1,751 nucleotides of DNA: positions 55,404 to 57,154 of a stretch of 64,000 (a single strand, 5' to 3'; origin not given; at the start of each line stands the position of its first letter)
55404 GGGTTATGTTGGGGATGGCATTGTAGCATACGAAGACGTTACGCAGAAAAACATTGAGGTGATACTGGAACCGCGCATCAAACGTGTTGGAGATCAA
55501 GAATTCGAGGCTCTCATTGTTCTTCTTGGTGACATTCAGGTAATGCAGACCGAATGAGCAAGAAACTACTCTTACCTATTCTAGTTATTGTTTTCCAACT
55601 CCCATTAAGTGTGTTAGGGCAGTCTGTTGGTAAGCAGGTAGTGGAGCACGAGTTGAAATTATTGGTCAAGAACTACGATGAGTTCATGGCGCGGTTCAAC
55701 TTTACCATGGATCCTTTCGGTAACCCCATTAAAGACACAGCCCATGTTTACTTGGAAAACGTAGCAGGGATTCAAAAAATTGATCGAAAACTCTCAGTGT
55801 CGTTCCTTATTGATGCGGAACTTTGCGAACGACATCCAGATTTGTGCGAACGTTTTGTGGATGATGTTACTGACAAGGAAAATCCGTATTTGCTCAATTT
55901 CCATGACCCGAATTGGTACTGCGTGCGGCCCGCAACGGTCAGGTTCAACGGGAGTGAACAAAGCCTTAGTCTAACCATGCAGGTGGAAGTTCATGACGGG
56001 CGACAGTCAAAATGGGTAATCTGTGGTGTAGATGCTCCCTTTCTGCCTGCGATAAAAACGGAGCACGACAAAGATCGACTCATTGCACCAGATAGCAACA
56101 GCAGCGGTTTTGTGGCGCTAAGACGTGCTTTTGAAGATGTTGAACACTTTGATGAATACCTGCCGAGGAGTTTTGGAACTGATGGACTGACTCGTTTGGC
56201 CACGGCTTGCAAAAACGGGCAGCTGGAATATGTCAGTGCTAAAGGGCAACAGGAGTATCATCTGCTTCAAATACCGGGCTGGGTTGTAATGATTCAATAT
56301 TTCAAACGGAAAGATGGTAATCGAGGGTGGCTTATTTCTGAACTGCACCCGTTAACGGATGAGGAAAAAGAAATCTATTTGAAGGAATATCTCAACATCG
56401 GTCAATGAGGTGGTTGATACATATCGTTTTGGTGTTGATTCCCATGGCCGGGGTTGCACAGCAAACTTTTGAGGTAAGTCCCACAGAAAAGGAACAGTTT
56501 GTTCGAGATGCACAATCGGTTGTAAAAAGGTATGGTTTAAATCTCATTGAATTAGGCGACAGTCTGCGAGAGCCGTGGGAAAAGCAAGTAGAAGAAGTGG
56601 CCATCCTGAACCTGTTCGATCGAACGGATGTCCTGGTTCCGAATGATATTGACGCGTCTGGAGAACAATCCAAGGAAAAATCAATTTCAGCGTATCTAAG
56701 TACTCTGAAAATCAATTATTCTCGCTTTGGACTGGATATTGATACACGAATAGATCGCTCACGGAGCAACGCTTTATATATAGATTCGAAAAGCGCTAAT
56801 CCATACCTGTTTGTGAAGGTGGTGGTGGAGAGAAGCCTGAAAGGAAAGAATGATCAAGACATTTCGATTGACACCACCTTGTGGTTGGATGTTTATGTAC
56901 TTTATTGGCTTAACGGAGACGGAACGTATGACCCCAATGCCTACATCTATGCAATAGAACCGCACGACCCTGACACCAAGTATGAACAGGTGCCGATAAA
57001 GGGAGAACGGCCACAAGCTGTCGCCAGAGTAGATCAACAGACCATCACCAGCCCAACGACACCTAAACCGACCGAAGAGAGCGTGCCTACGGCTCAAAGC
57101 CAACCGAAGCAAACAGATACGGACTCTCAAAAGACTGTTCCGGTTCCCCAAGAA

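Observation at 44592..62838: Candidate uncharacterised envelope system: paired TPR-LytS sensor kinases + LytTR regulators controlling an 11-gene operon of secreted, OM-barrel, TonB-C and zinc-ribbon proteins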

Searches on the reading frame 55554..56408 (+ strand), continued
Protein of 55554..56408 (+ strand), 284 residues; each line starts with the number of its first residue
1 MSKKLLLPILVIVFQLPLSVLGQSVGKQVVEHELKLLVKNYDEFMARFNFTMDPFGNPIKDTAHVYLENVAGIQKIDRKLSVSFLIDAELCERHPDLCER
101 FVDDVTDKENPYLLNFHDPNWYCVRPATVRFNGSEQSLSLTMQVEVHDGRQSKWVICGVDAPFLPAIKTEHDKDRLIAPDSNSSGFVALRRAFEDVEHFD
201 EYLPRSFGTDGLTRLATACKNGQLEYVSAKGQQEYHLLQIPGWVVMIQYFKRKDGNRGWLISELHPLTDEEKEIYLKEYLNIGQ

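Call 33: find_homologous_proteins(query=A2, max_evalue=0.001)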
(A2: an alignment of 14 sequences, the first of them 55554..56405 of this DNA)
Query A2 (14 sequences) (284 aa, profile of the alignment): 14 proteins with E <= 0.001 among 4942 candidates.
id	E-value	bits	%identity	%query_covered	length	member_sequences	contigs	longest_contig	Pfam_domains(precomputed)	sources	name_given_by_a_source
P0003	3.5e-107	376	50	100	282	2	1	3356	-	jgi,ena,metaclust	metaclust:\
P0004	2.2e-104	367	52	94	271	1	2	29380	-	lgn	-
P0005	3.8e-104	366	51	93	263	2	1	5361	-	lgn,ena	-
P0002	1.3e-100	354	55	96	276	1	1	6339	-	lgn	-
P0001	4.5e-97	343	100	100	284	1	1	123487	-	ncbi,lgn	-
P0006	2.0e-94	334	43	99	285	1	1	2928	-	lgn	-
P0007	2.5e-73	265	26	83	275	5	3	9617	-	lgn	-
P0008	2.0e-59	219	30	97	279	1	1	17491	-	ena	-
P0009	1.3e-57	213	24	83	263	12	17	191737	-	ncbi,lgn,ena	-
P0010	1.6e-56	210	25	85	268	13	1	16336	-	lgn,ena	-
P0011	2.7e-56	209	23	91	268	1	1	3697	-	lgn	-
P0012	3.1e-54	202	22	86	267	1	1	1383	-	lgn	-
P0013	6.0e-54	201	24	92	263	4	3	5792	-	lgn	-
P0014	1.2e-48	184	23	94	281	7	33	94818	-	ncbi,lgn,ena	-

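Call 34: find_encoding_contigs(protein=P0009, flank=10000, max_places=2)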
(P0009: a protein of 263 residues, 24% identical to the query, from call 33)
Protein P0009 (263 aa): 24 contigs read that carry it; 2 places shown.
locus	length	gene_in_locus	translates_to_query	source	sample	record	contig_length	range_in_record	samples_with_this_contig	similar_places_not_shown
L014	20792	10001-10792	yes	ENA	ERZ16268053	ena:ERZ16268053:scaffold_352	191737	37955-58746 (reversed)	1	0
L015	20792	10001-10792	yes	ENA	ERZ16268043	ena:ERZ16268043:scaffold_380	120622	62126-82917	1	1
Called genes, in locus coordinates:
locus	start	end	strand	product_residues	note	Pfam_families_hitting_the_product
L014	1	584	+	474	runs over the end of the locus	PF13145:Rotamase_2 (faint), PF13616:Rotamase_3, PF00639:Rotamase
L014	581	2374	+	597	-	PF03968:LptD_N (faint), PF13100:OstA_2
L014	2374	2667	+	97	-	-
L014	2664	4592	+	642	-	PF02518:HATPase_c (weak), PF13589:HATPase_c_3, PF01119:DNA_mis_repair, PF08676:MutL_C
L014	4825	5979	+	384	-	PF00691:OmpA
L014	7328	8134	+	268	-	-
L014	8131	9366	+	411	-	PF00656:Peptidase_C14 (faint)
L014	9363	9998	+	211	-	-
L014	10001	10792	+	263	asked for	-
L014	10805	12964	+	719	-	PF08238:Sel1 (faint), PF13568:OMP_b-brl_2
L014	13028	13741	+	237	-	PF17957:Big_7 (weak)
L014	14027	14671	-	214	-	-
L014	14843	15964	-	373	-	-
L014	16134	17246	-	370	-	PF13505:OMP_b-brl (faint), PF00691:OmpA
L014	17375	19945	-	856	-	PF01442:Apolipoprotein (faint), PF04108:ATG17_like (faint)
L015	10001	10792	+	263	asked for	-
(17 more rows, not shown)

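Call 35: find_encoding_contigs(protein=P0014, flank=10000, max_places=2)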
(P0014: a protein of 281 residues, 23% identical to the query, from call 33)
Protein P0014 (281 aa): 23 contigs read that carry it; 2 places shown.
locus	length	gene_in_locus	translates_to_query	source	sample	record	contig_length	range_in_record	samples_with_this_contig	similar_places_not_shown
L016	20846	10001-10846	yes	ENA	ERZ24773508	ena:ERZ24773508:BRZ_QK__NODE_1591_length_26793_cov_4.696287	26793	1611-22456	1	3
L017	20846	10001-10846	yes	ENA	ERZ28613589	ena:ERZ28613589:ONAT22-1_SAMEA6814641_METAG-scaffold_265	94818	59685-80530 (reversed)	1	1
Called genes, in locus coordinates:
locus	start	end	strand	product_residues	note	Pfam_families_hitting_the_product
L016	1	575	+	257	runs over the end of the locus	-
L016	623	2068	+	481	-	PF11104:PilM_2 (faint), PF02491:SHS2_FTSA, PF06723:MreB_Mbl, PF14450:FtsA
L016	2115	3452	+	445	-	PF00091:Tubulin, PF12327:FtsZ_C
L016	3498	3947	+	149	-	PF09424:YqeY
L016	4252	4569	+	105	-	-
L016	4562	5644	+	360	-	PF13657:Couple_hipA, PF07804:HipA_C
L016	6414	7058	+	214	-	-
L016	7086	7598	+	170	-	-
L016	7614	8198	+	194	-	-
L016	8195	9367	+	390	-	PF00656:Peptidase_C14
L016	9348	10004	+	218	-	-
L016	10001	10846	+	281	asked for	-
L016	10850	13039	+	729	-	PF08238:Sel1 (faint), PF13568:OMP_b-brl_2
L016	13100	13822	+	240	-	PF17957:Big_7 (faint)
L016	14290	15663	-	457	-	PF19700:DUF6198, PF13189:Cytidylate_kin2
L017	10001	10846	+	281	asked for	-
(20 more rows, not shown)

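Call 36: find_encoding_contigs(protein=P0008, flank=10000, max_places=2)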
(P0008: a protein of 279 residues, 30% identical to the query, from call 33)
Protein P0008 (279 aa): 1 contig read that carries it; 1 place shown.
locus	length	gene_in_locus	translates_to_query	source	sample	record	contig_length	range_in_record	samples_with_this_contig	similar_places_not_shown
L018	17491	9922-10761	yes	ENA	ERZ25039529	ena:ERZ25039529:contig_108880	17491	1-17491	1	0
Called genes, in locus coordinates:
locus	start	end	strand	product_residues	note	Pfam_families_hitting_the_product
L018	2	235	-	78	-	?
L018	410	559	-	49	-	PF01926:MMR_HSR1 (weak)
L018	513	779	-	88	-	PF12631:MnmE_helical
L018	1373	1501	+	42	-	PF02629:CoA_binding (weak)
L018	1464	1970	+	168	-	PF02629:CoA_binding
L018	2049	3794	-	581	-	-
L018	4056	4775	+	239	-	PF07715:Plug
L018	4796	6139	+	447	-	PF00593:TonB_dep_Rec_b-barrel, PF14905:OMP_b-brl_3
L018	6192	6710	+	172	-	PF13689:DUF4154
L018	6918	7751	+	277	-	PF17152:CHASE8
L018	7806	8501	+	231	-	PF00512:HisKA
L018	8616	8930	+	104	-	PF02518:HATPase_c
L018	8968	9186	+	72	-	PF00072:Response_reg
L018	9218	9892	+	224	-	-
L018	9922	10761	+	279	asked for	-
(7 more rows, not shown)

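Call 37: list_cluster_members(proteins=[P0001, P0009, P0014, P0007, P0010])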
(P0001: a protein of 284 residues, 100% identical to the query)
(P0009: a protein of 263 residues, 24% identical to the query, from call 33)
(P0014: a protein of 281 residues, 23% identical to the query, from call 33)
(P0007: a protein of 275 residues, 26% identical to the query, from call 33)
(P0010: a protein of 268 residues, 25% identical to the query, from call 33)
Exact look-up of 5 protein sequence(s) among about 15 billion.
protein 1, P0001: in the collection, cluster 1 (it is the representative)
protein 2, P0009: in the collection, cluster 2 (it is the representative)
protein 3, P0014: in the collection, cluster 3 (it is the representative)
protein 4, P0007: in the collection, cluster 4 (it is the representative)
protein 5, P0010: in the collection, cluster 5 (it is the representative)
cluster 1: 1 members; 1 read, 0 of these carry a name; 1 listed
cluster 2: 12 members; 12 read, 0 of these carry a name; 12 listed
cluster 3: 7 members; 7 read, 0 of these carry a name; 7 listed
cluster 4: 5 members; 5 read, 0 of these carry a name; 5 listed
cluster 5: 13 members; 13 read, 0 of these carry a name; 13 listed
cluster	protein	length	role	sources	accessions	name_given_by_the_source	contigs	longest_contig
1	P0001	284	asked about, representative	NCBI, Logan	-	-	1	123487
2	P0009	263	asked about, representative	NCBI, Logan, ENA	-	-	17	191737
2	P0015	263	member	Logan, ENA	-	-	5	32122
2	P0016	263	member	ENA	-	-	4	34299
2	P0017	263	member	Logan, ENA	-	-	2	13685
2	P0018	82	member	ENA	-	-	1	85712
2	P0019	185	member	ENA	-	-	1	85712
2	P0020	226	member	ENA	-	-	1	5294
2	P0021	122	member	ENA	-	-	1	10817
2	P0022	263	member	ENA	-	-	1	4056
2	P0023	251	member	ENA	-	-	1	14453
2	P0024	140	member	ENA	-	-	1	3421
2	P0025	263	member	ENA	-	-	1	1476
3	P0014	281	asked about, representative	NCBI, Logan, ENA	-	-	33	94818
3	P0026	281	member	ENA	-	-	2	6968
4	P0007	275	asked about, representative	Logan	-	-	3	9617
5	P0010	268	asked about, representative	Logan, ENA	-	-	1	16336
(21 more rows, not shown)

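Call 42: search_protein_families(library=pfam, max_evalue=10, proteins=[L001:9494-12136:+])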
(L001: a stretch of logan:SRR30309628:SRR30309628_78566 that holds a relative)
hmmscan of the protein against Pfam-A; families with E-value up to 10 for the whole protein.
L001:9494-12136:+ (881 aa): 1 family
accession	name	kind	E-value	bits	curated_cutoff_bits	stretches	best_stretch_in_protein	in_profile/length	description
PF03544.19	TonB_C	-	5.6e-08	33.6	24.6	3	271-305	7-42/79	Gram-negative bacterial TonB protein C-terminal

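Call 49: predict_structure(alignment_id=A3)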
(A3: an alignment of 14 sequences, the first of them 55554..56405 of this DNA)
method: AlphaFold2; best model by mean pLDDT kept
length: 284 residues; sequences in the alignment: 14
mean_pLDDT: 67.3   pTM: 0.69
mean pLDDT of the five models: 67.3, 65.8, 65.1, 64.6, 62.5
residues with pLDDT >= 90: 32; 70-90: 119; 50-70: 72; < 50: 61
segments of 3 or more residues with pLDDT < 50: 14-39, 70-72, 149-151, 167-190
pLDDT, mean of each block of 10 residues (from residue 1): 50 44 31 37 72 67 62 66 88 93 85 78 83 85 63 68 55 27 35 57 58 76 78 83 89 73 91 85 72
secondary structure, 60 per line:
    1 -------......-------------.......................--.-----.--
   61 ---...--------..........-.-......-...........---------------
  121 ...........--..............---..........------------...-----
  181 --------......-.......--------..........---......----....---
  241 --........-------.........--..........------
elements in order: H8-13 H27-49 E64-66 E75-77 H78-84 H88-93 H95-105 E121-131 E134-147 E151-160 H189-194 H196-202 H211-220 E224-229 E234-237 E243-250 E258-266 H269-278

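Call 51: search_protein_representatives(alignment_id=A3)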
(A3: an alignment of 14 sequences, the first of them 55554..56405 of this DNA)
Query: 14 sequences, 278 profile positions. Proteins with E-value up to 0.001 (for the whole library): 971; up to 1e-10: 842; up to 1e-30: 531. The best 150 are listed.
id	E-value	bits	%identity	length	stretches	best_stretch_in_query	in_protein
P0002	1.6e-105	368.3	-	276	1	9-277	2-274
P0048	1.3e-76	273.5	-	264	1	4-265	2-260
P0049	3.5e-74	265.5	-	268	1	3-262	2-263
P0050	1.7e-70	253.4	-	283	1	5-278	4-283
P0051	3.6e-67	242.5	-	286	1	6-277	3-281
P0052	4.9e-67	242.1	-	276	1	3-274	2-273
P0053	4.9e-67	242.1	-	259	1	9-265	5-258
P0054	1.6e-66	240.4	-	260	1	7-260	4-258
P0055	2.1e-64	233.5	-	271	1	6-278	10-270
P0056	1.7e-63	230.5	-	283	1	8-277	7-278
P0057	1.1e-62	227.8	-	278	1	3-278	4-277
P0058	4.5e-62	225.8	-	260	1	10-263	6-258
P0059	2.1e-61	223.6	-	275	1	7-277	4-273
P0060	3.1e-60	219.8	-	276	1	1-277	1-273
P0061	6.0e-60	218.8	-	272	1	5-277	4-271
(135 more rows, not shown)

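Call 68: search_solved_structures(query=A2, max_evalue=10)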
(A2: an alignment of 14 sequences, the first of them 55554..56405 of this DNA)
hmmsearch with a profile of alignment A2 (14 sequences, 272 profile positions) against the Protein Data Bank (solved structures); distinct sequences matched with E-value up to 10: 1.
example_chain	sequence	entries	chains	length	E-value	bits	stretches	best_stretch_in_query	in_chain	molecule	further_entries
3qc1_A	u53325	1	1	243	0.18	14.3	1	180-236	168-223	Immunoglobulin-binding protein 1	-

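Call 77: predict_structure(alignment_id=A6)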
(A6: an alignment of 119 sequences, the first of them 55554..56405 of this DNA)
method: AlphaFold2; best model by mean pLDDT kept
length: 284 residues; sequences in the alignment: 119
mean_pLDDT: 90.1   pTM: 0.81
mean pLDDT of the five models: 90.1, 89.4, 89.0, 88.8, 88.4
residues with pLDDT >= 90: 195; 70-90: 68; 50-70: 20; < 50: 1
segments of 3 or more residues with pLDDT < 50: none
pLDDT, mean of each block of 10 residues (from residue 1): 68 71 60 83 97 93 80 88 97 98 97 96 98 98 92 94 86 89 89 91 82 94 97 97 98 95 98 97 86
secondary structure, 60 per line:
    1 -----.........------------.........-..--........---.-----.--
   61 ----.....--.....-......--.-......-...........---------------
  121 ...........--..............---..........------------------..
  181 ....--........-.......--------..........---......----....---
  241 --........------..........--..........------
elements in order: H6-14 H27-35 H41-48 E65-69 E72-76 H78-83 H88-93 H95-105 E121-131 E134-147 E151-160 H179-184 H187-194 H196-202 H211-220 E224-229 E234-237 E243-250 E257-266 H269-278

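Call 85: search_protein_families(library=padloc, max_evalue=0.001, proteins=[window:55554-56408:+])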
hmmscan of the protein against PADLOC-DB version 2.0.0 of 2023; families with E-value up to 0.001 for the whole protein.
window:55554-56408:+ (284 aa): 0 families

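Call 93: fold_search(model_id=the predicted structure, library=pdb)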
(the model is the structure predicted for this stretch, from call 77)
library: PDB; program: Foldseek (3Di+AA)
matches with E <= 10: 670; with E <= 0.001: 0
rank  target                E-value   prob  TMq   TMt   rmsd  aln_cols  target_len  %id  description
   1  2hzm_E                1.3e-02  0.47  0.17  0.22  12.5       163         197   16  Structure of the Mediator head subcomplex Med18/20 (released 2006-09-12)
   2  3pqy_F                9.7e-02  0.08  0.11  0.11  18.4       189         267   10  Crystal Structure of 6218 TCR in complex with the H2Db-PA224 (released 2011-05-18)
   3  7ns3_4                1.2e-01  0.08  0.12  0.14  21.4       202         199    9  Substrate receptor scaffolding module of yeast Chelator-GID SR4 E3 ubiquitin ligase bound to Fbp1 substrate (released 2021-05-05)
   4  7q4y_B                1.4e-01  0.04  0.09  0.12  20.2       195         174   10  human Gid4 bound to a Gly/N-peptide (released 2022-03-09)
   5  8h92_A                1.7e-01  0.13  0.16  0.21  19.0       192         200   10  Ziziphus jujuba adenylyl cyclase (released 2024-01-03)
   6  9ce0_B                2.0e-01  0.07  0.13  0.05  29.8       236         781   11  DosP Apo Bent form (released 2024-11-20)
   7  1dnl                  2.1e-01  0.04  0.10  0.12  13.4       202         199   15  X-RAY STRUCTURE OF ESCHERICHIA COLI PYRIDOXINE 5'-PHOSPHATE OXIDASE COMPLEXED WITH FMN AT 1.8 ANGSTROM RESOLUTION (released 2000-01-05)
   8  6yp4                  2.3e-01  0.08  0.13  0.17  18.2       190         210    8  Putative adenylyl cyclase HpAC1 from Hippeastrum reveals a dominant triphophatase activity (released 2020-11-04)
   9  5zo8_A                2.3e-01  0.03  0.10  0.09  23.0       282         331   10  Eg5 motor domain in complex with STLC-type inhibitor PVEI0021 (P21 type) (released 2018-10-10)
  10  8h92_B                2.4e-01  0.10  0.16  0.20  18.0       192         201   11  Ziziphus jujuba adenylyl cyclase (released 2024-01-03)
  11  3t0q                  2.4e-01  0.03  0.09  0.08  23.0       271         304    9  Motor Domain Structure of the Kar3-like kinesin from Ashbya gossypii (released 2012-04-04)
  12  9iw3_A                2.5e-01  0.12  0.15  0.07  16.9       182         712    9  Cryo-EM structure of Lactobacillus casei DdmE bound with guide and target (released 2025-01-01)
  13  6iml_A                2.7e-01  0.05  0.10  0.07  19.3       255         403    9  The crystal structure of AsfvLIG:CT1 complex (released 2019-02-27)
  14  1gk0_B                2.7e-01  0.05  0.08  0.05  23.1       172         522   14  Structure-based prediction of modifications in glutarylamidase to allow single-step enzymatic production of 7-aminocep (released 2002-01-01)
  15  9ixm_B                2.9e-01  0.11  0.16  0.08  16.6       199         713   10  Cryo-EM structure of Lactobacillus casei DdmDE bound with DNA (released 2025-01-01)
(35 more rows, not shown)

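Call 97: find_encoding_contigs(protein=P0050, flank=10000, max_places=2)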
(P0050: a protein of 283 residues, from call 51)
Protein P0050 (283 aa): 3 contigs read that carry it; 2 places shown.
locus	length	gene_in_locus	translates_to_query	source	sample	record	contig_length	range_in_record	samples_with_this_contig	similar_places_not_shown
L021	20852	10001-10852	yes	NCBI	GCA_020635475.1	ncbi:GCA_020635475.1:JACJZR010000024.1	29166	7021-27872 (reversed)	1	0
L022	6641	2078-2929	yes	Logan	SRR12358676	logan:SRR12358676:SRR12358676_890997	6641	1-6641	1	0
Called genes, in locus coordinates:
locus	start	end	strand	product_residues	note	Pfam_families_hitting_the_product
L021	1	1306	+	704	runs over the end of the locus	PF13431:TPR_17 (faint), PF17874:TPR_MalT (faint), PF13181:TPR_8 (faint), PF13428:TPR_14 (faint), PF24885:TPR_NPHP3, PF13424:TPR_12, PF06580:His_kinase, PF02518:HATPase_c (weak), +6 more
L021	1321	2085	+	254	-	PF00072:Response_reg, PF04397:LytTR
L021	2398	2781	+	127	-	PF04397:LytTR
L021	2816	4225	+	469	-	-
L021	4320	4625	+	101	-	-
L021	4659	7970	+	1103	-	PF22352:K319L-like_PKD (faint), PF19081:Ig_7 (faint), PF06832:BiPBP_C (faint), PF19406:PKD_5, PF18962:Por_Secre_tail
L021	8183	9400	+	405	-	PF13568:OMP_b-brl_2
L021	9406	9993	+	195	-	-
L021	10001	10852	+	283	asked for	-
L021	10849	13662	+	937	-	-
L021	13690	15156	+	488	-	-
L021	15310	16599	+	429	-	PF13421:Band_7_1, PF17032:Zn_ribbon_15 (faint), PF07191:Zn_ribbon_6 (faint), PF18912:DZR_2 (faint), PF12773:DZR, PF13240:Zn_Ribbon_1 (faint), PF13248:Zn_ribbon_3 (weak), PF12773:DZR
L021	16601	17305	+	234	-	-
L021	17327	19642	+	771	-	-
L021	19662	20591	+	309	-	-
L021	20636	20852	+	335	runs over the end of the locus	-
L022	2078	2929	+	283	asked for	-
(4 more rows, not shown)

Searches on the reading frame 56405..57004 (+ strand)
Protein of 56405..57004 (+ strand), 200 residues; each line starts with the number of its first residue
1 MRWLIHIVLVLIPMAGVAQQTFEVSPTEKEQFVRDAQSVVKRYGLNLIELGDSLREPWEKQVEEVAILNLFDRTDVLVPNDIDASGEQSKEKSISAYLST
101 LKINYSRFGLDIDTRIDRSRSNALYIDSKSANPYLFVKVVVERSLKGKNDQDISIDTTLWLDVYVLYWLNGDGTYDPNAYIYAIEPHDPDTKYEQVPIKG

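Call 42: search_protein_families(library=pfam, max_evalue=10, proteins=[window:56405-57004:+])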
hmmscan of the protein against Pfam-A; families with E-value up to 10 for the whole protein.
window:56405-57004:+ (200 aa): 1 family
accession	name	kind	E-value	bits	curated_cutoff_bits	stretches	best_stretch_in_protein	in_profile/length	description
PF01673.23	Herpes_env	-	0.09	12.1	25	1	18-53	490-525/530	Herpesvirus putative major envelope glycoprotein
